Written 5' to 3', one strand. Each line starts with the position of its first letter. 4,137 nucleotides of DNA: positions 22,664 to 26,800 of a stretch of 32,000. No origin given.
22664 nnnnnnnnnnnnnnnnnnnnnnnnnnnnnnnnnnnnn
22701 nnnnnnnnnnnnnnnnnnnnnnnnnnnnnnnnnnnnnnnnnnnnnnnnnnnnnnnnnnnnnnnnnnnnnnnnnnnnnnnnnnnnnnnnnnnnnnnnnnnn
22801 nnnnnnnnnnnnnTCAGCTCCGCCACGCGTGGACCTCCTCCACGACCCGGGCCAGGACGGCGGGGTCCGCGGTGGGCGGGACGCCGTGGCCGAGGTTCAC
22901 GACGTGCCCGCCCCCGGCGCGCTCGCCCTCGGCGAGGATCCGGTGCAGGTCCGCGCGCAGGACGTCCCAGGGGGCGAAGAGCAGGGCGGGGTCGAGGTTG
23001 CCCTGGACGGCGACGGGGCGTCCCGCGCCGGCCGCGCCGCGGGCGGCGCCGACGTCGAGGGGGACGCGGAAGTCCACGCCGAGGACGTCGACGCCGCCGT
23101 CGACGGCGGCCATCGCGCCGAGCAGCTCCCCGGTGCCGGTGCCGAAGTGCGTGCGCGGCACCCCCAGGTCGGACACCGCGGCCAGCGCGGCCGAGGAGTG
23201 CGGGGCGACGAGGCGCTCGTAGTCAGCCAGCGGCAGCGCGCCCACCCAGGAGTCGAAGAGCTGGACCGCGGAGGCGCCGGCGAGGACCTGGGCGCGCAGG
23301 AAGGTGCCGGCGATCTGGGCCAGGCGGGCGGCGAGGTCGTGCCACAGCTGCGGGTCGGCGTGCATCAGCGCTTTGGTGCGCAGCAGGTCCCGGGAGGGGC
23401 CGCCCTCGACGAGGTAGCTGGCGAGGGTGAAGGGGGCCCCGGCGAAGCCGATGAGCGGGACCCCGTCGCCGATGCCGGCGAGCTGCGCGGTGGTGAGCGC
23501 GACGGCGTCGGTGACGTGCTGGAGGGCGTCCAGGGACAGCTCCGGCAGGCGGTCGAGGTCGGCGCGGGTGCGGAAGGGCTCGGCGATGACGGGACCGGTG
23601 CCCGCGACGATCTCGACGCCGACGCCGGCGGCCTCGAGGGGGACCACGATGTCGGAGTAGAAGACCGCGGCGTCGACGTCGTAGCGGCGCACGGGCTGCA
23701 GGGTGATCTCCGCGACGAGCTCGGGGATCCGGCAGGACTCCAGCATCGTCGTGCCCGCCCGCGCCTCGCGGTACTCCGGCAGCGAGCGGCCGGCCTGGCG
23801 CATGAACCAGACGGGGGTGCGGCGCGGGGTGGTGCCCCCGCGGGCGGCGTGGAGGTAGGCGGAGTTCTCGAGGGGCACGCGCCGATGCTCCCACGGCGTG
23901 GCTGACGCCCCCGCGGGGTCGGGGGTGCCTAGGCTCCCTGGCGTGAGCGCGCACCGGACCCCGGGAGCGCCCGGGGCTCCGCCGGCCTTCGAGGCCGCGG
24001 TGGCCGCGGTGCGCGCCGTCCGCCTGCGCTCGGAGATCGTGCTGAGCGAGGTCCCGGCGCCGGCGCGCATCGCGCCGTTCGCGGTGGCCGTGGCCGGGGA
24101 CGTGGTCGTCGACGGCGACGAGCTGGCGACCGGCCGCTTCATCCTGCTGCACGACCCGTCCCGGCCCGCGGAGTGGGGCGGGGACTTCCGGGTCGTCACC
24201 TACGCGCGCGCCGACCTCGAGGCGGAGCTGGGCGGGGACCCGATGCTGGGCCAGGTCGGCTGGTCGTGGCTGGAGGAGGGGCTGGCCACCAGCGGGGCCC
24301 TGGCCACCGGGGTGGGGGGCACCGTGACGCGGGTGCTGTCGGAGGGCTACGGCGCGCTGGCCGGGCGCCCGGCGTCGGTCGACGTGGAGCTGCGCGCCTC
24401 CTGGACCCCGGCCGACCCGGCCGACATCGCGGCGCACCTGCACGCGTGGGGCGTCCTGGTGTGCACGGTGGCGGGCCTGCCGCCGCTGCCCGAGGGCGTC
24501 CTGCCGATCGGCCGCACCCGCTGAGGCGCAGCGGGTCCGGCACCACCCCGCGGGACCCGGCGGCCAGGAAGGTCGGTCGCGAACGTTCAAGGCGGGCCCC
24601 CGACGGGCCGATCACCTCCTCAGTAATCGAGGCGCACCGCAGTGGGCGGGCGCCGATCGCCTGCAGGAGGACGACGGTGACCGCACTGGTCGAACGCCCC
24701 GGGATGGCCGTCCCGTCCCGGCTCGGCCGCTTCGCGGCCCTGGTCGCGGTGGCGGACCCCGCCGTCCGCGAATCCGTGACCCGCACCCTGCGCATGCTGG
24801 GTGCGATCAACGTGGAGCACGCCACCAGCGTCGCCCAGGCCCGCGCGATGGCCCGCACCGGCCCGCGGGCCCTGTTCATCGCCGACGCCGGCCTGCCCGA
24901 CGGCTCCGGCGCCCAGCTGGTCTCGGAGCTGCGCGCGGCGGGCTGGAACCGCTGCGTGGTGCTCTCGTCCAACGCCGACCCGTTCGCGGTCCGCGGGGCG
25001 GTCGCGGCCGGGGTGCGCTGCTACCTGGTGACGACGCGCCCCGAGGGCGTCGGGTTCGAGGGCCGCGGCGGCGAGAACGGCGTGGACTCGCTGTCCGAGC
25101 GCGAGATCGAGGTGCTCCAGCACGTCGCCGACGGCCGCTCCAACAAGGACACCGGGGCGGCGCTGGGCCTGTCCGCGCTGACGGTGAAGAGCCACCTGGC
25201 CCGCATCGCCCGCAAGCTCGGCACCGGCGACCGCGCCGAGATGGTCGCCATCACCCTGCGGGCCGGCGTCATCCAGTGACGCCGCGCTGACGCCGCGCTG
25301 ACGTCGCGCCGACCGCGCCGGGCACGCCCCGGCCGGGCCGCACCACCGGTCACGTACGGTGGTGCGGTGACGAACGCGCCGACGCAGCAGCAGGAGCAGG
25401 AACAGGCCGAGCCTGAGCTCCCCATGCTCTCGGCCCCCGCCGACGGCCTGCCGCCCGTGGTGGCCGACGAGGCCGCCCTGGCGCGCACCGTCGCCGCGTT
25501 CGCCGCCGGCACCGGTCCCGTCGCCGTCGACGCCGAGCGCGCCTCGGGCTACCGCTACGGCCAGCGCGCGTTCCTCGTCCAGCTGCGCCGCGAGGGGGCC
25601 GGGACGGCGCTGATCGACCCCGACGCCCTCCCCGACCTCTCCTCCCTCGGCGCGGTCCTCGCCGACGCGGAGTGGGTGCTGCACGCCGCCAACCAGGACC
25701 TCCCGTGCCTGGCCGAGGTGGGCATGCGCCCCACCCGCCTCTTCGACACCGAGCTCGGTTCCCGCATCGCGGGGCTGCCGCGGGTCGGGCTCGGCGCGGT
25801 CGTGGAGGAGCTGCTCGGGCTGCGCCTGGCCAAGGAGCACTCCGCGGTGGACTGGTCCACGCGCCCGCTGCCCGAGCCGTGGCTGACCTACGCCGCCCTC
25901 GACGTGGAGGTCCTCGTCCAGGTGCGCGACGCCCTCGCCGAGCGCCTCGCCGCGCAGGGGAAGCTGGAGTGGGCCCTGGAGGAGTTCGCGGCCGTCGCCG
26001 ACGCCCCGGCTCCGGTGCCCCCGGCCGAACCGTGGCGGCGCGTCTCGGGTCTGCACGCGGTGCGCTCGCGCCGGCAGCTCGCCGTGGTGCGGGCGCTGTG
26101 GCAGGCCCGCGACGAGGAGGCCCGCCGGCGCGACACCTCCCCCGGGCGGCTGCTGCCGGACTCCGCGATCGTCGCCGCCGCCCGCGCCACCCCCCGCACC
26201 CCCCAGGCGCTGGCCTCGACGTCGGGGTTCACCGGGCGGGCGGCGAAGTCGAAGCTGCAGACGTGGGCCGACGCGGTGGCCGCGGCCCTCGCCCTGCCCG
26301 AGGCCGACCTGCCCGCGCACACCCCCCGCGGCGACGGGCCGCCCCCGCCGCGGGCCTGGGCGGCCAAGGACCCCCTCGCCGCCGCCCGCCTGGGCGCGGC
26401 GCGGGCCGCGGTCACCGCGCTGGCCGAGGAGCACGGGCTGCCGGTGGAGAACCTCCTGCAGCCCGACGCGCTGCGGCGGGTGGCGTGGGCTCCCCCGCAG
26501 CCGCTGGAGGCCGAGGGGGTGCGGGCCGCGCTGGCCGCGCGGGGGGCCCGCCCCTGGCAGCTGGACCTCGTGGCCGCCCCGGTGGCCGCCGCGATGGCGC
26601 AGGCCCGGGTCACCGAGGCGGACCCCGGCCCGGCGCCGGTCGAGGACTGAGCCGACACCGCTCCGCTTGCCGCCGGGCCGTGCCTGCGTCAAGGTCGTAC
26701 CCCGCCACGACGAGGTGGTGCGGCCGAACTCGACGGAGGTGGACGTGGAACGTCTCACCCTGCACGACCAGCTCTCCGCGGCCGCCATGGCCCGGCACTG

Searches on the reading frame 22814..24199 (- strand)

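Call 48: search_protein_families(library=ncbifam, proteins=[window:22814-24199:-], max_evalue=0.00001)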
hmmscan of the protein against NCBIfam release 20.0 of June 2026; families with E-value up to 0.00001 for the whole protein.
window:22814-24199:- (461 aa): 3 families
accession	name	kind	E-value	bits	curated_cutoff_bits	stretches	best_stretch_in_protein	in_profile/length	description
TIGR01464.1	hemE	equivalog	9.7e-104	347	302.95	1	116-457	3-337/338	uroporphyrinogen decarboxylase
TIGR01463.1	mtaA_cmuA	subfamily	5.3e-08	32.5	235.4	1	148-411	38-293/340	MtaA/CmuA family methyltransferase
NF041608.1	methylcob_mtaseMtbA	equivalog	4.3e-06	26.1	600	1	203-457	96-335/339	methylcobamide:CoM methyltransferase MtbA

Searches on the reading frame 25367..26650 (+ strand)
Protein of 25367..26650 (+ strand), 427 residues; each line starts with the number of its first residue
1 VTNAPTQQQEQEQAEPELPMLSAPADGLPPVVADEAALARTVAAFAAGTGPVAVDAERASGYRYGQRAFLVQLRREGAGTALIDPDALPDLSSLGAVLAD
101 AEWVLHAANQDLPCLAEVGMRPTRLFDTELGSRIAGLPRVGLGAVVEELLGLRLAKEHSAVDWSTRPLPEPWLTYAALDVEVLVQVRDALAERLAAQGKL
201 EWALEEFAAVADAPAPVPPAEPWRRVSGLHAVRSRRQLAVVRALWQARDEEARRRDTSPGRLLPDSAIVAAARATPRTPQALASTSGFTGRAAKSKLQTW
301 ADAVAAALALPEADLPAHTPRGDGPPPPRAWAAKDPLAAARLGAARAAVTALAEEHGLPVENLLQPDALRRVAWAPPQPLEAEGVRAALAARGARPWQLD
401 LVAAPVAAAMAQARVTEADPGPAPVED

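Call 48: search_protein_families(library=ncbifam, proteins=[window:25367-26650:+], max_evalue=0.00001)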
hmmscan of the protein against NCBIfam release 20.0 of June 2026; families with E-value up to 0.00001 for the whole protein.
window:25367-26650:+ (427 aa): 4 families
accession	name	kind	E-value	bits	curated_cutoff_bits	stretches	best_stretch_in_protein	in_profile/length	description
TIGR01388.1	rnd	equivalog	1e-49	169.8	298.95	1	32-373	2-334/363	ribonuclease D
NF008089.0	PRK10829.1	equivalog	4.1e-26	91.9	516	1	42-317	15-292/375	ribonuclease D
NF011539.0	PRK14975.1-3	equivalog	4.3e-12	45.1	640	1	35-210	53-236/628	bifunctional 3'-5' exonuclease/DNA polymerase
NF011540.0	PRK14975.1-4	equivalog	1.6e-10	40.1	601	1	91-197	60-167/576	bifunctional 3'-5' exonuclease/DNA polymerase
